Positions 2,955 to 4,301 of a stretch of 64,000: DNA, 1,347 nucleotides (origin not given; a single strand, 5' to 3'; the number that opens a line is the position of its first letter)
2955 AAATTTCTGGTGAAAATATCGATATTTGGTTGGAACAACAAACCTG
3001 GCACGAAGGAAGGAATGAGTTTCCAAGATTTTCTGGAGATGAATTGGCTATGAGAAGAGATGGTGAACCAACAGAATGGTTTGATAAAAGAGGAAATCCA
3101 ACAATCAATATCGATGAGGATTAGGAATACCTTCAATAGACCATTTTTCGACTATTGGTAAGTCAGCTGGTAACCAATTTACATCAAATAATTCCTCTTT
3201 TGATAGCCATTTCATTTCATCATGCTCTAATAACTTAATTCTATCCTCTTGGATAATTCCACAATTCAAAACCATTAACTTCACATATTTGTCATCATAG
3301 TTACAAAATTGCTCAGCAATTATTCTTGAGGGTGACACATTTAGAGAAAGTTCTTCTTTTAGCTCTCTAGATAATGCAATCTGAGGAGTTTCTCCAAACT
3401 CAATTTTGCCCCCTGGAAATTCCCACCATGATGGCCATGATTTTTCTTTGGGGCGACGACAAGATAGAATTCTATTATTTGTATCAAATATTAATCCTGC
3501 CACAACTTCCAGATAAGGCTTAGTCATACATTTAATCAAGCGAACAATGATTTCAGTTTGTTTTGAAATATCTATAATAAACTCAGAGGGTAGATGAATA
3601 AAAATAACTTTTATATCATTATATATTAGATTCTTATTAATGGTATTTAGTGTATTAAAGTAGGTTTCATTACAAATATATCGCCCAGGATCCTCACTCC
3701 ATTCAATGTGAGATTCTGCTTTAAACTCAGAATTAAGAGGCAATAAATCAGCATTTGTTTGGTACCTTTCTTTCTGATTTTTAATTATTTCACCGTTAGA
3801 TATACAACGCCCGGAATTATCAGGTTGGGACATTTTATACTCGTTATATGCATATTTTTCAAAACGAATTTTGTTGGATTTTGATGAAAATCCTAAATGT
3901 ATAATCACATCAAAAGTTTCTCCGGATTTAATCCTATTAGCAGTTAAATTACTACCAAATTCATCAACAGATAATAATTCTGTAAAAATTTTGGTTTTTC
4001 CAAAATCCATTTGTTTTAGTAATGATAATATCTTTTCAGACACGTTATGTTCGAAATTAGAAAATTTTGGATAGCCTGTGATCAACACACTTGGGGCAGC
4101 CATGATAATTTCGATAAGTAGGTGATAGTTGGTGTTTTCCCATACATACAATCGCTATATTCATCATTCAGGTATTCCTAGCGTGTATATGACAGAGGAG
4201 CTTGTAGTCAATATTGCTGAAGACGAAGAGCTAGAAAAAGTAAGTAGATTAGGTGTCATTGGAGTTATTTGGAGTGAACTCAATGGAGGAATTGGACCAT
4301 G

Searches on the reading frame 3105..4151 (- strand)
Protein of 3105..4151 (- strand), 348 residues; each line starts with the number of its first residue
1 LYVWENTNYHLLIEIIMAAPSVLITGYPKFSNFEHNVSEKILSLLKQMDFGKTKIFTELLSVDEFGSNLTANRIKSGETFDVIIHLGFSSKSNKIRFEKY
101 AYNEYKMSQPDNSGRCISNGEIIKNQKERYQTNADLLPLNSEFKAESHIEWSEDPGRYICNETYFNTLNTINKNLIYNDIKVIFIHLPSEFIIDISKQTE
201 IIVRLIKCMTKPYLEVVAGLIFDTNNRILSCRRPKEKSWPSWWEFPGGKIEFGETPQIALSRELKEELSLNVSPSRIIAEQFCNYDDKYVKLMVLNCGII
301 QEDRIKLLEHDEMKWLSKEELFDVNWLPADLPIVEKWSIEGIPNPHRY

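Call 30: search_protein_families(library=pfam, proteins=[window:3105-4151:-], max_evalue=0.001)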
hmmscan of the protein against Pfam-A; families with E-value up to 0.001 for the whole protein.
window:3105-4151:- (348 aa): 3 families
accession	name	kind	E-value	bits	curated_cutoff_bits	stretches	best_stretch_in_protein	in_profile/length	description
PF00293.34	NUDIX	-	5.7e-16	59.2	21.1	1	216-324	5-121/134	NUDIX domain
PF14815.12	NUDIX_4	-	4.4e-11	43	35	1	218-334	2-111/113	NUDIX domain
PF01470.22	Peptidase_C15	-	6.9e-11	43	22.7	1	22-189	3-169/204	Pyroglutamyl peptidase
